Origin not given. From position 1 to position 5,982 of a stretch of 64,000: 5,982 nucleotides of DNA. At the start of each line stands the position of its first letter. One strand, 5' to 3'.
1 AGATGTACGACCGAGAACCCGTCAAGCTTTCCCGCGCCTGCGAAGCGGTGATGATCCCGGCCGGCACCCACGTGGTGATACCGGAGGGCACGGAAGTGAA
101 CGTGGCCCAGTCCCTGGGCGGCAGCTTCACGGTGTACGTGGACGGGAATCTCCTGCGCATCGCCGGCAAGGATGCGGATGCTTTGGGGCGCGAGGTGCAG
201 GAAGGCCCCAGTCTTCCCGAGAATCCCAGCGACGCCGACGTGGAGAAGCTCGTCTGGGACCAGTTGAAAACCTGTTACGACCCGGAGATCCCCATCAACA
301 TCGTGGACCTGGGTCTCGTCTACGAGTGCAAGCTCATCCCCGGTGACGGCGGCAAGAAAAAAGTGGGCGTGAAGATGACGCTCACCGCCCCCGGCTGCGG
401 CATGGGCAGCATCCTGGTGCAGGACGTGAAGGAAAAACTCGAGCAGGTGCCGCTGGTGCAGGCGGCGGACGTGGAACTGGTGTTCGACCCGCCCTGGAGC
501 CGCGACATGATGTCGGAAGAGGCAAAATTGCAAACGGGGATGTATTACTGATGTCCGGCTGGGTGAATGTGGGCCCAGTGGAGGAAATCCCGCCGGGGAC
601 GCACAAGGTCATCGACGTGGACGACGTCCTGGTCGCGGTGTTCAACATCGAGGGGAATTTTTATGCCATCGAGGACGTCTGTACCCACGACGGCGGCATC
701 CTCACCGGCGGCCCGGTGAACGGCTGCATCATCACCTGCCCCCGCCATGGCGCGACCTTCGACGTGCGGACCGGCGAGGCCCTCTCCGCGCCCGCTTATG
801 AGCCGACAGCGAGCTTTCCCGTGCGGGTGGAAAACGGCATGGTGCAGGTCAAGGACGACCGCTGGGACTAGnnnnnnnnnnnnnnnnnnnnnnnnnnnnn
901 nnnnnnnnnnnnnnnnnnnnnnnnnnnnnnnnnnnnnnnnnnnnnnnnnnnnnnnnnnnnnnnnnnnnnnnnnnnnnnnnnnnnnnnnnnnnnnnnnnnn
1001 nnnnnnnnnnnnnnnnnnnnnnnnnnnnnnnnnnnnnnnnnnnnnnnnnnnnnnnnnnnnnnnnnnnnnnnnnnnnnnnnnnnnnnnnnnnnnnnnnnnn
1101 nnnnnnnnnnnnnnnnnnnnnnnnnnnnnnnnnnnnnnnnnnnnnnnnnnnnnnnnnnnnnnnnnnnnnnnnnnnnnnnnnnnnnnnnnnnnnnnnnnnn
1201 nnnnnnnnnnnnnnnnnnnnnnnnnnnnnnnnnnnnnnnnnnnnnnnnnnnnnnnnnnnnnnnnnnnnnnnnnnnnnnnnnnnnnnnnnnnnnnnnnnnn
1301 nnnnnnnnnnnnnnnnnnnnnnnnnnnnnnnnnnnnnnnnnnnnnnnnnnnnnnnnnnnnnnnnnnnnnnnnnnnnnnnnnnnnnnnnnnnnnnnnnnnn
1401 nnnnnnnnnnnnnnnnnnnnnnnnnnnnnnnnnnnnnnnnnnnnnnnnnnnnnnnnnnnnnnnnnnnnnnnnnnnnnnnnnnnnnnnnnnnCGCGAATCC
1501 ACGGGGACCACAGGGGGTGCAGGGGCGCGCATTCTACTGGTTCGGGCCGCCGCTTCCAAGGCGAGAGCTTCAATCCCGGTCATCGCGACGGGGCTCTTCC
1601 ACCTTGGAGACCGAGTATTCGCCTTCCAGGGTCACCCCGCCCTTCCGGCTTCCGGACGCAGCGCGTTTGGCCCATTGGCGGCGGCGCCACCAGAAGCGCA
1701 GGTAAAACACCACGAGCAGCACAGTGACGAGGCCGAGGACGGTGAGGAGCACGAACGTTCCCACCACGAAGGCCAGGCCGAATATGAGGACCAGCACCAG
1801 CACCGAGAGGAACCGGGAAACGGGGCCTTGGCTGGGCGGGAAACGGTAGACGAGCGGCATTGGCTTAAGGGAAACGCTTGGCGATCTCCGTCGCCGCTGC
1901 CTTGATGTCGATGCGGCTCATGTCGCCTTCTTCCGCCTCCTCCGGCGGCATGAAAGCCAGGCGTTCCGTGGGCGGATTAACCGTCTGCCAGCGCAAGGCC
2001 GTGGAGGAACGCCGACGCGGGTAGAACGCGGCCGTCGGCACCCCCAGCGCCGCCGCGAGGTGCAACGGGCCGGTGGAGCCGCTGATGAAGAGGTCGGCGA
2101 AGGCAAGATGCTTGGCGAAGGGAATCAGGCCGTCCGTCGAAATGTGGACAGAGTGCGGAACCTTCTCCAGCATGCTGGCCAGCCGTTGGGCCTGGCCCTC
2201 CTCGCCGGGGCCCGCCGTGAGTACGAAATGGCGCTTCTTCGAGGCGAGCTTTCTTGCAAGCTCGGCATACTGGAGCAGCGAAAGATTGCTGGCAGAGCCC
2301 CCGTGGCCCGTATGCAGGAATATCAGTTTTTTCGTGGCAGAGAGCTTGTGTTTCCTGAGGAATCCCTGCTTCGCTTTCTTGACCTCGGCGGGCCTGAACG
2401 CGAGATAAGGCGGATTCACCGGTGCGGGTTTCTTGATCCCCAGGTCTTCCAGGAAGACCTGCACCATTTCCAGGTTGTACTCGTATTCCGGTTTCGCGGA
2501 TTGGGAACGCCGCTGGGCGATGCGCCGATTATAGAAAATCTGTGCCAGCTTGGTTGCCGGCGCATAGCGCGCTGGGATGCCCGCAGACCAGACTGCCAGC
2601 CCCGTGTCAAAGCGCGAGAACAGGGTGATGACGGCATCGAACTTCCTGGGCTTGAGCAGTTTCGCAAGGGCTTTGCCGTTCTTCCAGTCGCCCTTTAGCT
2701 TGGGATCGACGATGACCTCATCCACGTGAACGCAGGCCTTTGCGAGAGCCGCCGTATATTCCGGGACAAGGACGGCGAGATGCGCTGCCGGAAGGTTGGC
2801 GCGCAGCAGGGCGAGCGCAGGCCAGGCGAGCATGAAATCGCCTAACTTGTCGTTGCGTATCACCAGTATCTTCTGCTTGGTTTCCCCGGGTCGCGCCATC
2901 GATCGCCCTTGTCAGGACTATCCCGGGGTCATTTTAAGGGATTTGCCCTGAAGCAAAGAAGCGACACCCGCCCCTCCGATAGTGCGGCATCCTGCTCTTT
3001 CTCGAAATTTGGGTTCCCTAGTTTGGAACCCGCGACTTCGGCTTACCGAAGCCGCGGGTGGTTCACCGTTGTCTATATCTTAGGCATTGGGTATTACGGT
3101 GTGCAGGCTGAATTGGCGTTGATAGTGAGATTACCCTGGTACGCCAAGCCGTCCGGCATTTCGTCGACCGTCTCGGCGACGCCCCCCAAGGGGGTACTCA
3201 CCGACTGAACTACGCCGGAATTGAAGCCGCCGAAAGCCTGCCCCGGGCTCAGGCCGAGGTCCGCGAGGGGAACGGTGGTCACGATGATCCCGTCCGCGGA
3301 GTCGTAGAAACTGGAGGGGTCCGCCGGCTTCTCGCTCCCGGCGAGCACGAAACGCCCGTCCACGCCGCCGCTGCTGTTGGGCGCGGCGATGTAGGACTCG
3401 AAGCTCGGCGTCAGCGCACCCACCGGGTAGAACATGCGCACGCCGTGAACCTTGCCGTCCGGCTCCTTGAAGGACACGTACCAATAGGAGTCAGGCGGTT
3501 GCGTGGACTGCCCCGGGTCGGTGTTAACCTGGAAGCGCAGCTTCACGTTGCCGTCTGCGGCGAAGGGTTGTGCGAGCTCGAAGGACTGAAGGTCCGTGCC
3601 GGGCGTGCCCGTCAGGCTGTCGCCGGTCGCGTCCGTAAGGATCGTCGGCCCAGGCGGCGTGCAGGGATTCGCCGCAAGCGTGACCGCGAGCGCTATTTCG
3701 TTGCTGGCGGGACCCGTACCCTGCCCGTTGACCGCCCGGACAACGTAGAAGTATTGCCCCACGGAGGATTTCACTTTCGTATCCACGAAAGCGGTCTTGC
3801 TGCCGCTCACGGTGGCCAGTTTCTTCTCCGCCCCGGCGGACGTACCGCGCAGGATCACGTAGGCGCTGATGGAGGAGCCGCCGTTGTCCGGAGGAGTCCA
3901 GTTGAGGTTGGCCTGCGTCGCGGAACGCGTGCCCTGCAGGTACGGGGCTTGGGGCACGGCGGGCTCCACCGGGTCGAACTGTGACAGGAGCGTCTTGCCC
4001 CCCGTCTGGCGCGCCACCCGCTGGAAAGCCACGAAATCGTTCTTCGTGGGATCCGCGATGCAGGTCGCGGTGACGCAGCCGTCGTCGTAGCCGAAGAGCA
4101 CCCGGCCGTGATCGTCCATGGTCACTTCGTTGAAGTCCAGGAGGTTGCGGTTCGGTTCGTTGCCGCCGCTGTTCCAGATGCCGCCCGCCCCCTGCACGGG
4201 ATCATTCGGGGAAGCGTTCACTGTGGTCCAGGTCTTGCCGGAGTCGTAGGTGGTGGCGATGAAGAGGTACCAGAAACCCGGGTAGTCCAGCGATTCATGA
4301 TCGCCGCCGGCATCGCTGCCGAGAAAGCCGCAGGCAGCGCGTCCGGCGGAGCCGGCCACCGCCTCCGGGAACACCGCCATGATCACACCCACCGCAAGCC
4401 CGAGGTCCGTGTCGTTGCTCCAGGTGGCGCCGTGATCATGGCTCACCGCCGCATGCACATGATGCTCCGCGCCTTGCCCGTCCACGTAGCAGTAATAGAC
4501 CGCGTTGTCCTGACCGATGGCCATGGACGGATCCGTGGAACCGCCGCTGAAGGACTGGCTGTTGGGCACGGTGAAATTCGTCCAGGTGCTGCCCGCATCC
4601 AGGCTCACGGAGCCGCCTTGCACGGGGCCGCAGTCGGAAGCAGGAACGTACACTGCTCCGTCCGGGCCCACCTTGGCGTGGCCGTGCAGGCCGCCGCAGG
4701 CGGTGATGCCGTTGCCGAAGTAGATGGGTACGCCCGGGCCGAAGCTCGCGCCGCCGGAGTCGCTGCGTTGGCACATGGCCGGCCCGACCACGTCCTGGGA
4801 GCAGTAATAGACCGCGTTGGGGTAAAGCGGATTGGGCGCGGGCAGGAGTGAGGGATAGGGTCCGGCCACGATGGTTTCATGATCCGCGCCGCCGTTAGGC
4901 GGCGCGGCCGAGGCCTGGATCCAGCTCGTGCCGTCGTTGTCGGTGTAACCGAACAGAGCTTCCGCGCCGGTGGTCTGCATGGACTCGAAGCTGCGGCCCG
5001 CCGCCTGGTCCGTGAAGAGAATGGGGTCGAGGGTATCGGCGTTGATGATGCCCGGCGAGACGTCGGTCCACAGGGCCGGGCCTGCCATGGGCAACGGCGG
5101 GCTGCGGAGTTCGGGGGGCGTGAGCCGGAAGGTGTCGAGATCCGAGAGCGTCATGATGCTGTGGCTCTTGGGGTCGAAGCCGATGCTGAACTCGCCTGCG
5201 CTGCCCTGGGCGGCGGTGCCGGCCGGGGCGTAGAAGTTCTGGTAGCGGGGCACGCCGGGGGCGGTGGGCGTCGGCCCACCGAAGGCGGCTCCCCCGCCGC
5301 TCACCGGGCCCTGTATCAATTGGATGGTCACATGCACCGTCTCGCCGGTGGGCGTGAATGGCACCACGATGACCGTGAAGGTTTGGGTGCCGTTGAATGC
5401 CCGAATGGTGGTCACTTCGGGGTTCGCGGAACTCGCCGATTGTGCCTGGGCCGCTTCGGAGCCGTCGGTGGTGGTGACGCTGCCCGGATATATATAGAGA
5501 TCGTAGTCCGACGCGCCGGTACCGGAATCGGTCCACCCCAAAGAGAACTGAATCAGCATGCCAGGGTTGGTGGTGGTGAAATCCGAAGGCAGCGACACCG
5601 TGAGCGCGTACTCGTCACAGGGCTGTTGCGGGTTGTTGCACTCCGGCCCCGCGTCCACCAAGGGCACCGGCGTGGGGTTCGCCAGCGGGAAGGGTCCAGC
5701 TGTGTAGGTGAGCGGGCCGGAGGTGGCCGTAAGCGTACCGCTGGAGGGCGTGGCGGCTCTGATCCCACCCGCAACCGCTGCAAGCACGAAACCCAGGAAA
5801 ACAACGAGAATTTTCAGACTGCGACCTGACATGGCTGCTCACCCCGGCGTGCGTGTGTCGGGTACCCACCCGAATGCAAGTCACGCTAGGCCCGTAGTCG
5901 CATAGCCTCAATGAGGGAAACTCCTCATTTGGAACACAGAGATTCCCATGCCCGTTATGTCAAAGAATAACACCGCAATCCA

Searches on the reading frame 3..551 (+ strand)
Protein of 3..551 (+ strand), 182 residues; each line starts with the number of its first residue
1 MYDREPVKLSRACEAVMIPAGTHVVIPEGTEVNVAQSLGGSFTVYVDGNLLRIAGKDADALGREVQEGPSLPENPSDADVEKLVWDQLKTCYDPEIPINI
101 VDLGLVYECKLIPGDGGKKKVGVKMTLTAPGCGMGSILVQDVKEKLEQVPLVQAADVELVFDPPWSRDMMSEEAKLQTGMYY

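Call 33: search_protein_families(library=pfam, proteins=[window:3-551:+], max_evalue=0.0001)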
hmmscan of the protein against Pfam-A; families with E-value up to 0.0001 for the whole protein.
window:3-551:+ (182 aa): 1 family
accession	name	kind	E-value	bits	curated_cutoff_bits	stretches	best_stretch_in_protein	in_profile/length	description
PF01883.24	FeS_assembly_P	-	3.1e-12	47.1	23.5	1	84-157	4-73/73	Iron-sulfur cluster assembly protein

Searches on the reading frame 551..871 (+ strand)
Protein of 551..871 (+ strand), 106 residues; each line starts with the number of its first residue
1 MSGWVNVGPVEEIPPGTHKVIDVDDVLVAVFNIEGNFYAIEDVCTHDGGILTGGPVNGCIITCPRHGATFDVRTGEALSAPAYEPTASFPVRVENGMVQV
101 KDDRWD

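Call 33: search_protein_families(library=pfam, proteins=[window:551-871:+], max_evalue=0.0001)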
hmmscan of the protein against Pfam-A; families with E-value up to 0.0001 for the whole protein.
window:551-871:+ (106 aa): 3 families
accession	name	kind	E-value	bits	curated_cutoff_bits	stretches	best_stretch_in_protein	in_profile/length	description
PF00355.32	Rieske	-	1.4e-19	70.2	20.3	1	4-90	2-88/88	Rieske [2Fe-2S] domain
PF13806.12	Rieske_2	-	4.3e-14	52.8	27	1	4-101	2-104/104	Rieske-like [2Fe-2S] domain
PF22543.2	Rieske_4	-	5.7e-06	27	28.4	1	5-80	1-80/119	Soluble Rieske-type ferredoxin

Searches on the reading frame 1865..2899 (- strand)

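Call 30: search_protein_families(library=pfam, proteins=[window:1865-2899:-], max_evalue=0.001)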
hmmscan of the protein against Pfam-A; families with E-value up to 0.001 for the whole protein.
window:1865-2899:- (344 aa): 1 family
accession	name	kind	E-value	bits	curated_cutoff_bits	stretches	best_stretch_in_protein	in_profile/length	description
PF01075.23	Glyco_transf_9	-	2e-14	54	22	1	77-294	3-210/247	Glycosyltransferase family 9 (heptosyltransferase)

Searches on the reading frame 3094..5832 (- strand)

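Call 30: search_protein_families(library=pfam, proteins=[window:3094-5832:-], max_evalue=0.001)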
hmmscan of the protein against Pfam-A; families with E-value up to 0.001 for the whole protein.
window:3094-5832:- (912 aa): 2 families
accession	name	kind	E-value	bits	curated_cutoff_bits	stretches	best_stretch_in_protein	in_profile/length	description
PF00041.27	fn3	-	1.8e-05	25.3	25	1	636-713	11-81/84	Fibronectin type III domain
PF13088.12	BNR_2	-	0.00078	19.3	31.4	0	354-475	80-202/277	BNR repeat-like domain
